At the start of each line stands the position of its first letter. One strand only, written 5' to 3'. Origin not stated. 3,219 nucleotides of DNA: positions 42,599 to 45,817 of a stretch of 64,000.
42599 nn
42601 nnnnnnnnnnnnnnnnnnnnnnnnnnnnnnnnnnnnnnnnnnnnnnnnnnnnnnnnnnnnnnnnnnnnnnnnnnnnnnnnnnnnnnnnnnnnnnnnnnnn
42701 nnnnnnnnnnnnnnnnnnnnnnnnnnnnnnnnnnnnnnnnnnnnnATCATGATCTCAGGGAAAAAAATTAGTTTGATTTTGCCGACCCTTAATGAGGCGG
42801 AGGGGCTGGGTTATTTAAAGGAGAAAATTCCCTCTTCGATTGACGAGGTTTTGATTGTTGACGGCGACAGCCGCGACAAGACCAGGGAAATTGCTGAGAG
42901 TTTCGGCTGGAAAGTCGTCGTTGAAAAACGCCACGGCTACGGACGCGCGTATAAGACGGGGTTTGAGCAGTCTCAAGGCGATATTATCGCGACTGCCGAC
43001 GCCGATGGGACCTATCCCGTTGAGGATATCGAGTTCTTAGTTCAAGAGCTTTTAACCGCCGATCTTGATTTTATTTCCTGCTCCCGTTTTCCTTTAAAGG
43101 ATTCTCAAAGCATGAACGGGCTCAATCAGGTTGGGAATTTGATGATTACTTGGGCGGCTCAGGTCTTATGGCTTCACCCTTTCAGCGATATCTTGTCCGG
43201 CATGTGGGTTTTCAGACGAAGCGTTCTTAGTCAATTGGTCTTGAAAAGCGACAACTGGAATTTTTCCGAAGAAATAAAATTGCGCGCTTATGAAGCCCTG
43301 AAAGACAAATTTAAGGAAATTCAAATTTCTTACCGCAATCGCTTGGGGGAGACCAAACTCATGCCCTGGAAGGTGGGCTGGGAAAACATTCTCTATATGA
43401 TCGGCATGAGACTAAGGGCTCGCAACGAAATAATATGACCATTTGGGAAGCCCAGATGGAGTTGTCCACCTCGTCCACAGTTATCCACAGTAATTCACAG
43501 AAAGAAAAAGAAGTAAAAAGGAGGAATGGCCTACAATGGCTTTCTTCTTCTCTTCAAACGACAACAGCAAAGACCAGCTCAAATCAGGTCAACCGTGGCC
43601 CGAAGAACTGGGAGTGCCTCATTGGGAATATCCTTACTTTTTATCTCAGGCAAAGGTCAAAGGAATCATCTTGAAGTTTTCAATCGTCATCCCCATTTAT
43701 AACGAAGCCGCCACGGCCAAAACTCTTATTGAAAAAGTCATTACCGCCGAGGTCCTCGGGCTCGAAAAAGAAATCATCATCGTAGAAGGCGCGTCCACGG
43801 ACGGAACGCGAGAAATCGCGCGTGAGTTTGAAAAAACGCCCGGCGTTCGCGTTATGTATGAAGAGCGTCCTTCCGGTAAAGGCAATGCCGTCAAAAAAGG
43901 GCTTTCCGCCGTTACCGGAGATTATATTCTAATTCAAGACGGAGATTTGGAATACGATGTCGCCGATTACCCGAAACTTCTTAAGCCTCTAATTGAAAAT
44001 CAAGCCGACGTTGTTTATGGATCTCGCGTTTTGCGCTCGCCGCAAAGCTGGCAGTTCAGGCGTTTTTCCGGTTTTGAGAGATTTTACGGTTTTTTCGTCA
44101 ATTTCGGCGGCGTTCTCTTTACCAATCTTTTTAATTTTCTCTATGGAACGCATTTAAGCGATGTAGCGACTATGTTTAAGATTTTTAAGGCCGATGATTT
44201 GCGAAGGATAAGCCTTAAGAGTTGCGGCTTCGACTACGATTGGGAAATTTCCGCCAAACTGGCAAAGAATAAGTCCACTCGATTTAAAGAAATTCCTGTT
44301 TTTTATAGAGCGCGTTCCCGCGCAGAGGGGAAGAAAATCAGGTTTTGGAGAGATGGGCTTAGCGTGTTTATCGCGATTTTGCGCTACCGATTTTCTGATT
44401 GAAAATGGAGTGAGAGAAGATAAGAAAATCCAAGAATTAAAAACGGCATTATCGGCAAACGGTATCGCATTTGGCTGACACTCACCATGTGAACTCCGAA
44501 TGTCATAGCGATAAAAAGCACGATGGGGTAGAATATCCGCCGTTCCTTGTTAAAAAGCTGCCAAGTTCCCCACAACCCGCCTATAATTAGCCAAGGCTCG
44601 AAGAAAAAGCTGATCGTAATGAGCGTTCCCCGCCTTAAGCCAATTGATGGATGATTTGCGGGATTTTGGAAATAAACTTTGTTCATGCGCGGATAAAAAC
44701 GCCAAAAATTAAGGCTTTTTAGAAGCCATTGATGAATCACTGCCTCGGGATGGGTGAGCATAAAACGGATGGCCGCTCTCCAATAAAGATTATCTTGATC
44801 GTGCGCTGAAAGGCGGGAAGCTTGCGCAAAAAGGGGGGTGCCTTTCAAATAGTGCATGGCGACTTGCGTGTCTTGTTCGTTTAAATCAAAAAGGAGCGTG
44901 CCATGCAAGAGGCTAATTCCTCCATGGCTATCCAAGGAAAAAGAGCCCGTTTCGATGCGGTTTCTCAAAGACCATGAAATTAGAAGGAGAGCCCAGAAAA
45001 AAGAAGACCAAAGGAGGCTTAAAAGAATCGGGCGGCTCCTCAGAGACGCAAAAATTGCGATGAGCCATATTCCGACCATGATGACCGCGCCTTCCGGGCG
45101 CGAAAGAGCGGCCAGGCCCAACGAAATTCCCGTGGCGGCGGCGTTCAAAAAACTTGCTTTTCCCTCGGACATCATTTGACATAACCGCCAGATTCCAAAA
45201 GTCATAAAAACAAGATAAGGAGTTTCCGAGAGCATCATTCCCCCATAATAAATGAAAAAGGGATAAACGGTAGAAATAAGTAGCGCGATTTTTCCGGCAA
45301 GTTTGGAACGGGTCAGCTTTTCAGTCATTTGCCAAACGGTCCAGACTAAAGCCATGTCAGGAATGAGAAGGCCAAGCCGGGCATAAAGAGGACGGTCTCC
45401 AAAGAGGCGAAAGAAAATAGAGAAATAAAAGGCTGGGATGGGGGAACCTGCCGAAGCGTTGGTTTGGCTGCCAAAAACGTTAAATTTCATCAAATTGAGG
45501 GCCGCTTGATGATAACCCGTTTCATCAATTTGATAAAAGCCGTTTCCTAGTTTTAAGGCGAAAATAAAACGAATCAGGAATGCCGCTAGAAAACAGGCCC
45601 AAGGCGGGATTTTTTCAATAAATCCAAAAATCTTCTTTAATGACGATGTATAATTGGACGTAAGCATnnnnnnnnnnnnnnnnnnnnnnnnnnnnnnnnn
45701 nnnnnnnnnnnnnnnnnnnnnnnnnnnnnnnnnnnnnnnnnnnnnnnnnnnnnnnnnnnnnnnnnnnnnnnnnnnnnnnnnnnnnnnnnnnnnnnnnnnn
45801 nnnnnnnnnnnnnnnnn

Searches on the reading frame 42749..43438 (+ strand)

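Call 8: search_protein_families(library=pfam, proteins=[window:42749-43438:+], max_evalue=0.00001)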
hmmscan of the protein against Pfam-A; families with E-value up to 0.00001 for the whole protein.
window:42749-43438:+ (229 aa): 1 family
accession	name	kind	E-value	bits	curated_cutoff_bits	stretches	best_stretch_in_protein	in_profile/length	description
PF00535.33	Glycos_transf_2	-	6.6e-22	78.7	23.3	1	8-162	1-166/168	Glycosyl transferase family 2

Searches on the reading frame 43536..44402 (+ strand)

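Call 3: search_protein_families(library=pfam, proteins=[window:43536-44402:+], max_evalue=0.01)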
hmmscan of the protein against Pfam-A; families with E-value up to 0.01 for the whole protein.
window:43536-44402:+ (288 aa): 3 families
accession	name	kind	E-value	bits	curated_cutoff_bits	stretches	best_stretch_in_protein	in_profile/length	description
PF00535.33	Glycos_transf_2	-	5.3e-33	114.7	23.3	1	49-206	1-148/168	Glycosyl transferase family 2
PF13641.12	Glyco_tranf_2_3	-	6.9e-06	26.7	27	1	48-138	3-97/230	Glycosyltransferase like family 2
PF10111.15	Glyco_tranf_2_2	-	0.00021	21.3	27.3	1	49-149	1-103/276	Glycosyltransferase like family 2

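Call 4: search_protein_families(library=ncbifam, proteins=[window:43536-44402:+], max_evalue=0.01)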
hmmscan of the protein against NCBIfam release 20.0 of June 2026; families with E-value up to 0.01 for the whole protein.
window:43536-44402:+ (288 aa): 21 families
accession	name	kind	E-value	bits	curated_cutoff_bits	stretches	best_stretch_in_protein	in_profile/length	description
TIGR04182.1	glyco_TIGR04182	equivalog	6.1e-36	124.3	325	1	49-284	3-217/293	S-layer glycoprotein N-glycosyltransferase AglJ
NF007482.0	PRK10073.1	equivalog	3.4e-13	49.3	423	1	47-160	7-118/334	glycosyltransferase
NF041391.1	DPhHxTase_Halo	equivalog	4.4e-13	48.7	375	1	54-228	3-156/213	dolichyl-phosphate hexose transferase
NF007986.1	PRK10714.1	equivalog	5.3e-13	48.7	529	1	45-176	5-136/316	undecaprenyl-phosphate 4-deoxy-4-formamido-L-arabinose transferase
NF010496.0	PRK13915.1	equivalog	5.4e-13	48.7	262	1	45-156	30-146/307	glucosyl-3-phosphoglycerate synthase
TIGR03937.1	PgaC_IcaA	equivalog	1.1e-11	44.3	422.3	1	47-154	46-152/407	poly-beta-1,6-N-acetyl-D-glucosamine synthase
TIGR04283.1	glyco_like_mftF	equivalog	1.4e-10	41.1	182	1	49-153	2-97/221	TIGR04283 family arsenosugar biosynthesis glycosyltransferase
NF047588.1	GlcsyltransPgfSStrep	equivalog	1e-09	38.1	500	1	46-165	1-122/308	glycosyltransferase PgfS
NF041875.1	EPS_EpsD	equivalog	1.6e-09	37.6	370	1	49-160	2-112/325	exopolysaccharide biosynthesis glycosyltransferase EpsD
NF053739.1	GlytfEpsEBac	equivalog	1.4e-08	34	450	1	47-137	2-92/265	glycosyltransferase EpsE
TIGR03111.1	glyc2_xrt_Gpos1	hypoth_equivalog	3.6e-08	32.6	363.95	1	41-141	44-147/439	TIGR03111 family XrtG-associated glycosyltransferase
NF047683.1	TeichurnBiosyTuaG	equivalog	4.1e-08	33.2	400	1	48-155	8-114/252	teichuronic acid biosynthesis protein TuaG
NF058614.1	PPMAGASynPpgS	equivalog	2.3e-07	30.4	370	1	50-168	4-117/226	polyprenyl-phospho-N-acetylgalactosaminyl synthase PpgS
NF038302.1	EPS_HpsE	equivalog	4.8e-07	29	300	1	47-137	2-96/307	hormogonium polysaccharide biosynthesis glycosyltransferase HpsE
TIGR03965.1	mycofact_glyco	equivalog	5.9e-07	28.7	280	1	48-166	76-192/467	mycofactocin biosynthesis glycosyltransferase MftF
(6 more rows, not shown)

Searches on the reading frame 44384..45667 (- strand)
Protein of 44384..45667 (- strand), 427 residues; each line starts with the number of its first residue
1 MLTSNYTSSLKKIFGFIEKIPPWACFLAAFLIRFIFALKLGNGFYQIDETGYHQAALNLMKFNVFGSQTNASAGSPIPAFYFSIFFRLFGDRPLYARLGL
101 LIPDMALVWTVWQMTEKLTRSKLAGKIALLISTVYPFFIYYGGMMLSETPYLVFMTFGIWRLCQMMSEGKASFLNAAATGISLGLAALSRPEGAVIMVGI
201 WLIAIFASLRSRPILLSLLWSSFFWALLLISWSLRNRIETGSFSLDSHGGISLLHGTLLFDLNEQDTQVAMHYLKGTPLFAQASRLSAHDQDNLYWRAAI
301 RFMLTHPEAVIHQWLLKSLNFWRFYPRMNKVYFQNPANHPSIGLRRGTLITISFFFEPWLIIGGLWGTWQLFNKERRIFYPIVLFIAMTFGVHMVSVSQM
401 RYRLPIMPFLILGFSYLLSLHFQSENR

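Call 3: search_protein_families(library=pfam, proteins=[window:44384-45667:-], max_evalue=0.01)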
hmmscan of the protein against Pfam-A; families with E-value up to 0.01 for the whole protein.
window:44384-45667:- (427 aa): 1 family
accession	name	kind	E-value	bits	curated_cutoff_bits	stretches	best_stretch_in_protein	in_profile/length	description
PF13231.12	PMT_2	-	1.4e-09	38.8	26.1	1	75-231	3-155/160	Dolichyl-phosphate-mannose-protein mannosyltransferase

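Call 4: search_protein_families(library=ncbifam, proteins=[window:44384-45667:-], max_evalue=0.01)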
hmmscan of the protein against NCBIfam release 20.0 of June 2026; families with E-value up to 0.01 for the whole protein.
window:44384-45667:- (427 aa): 0 families
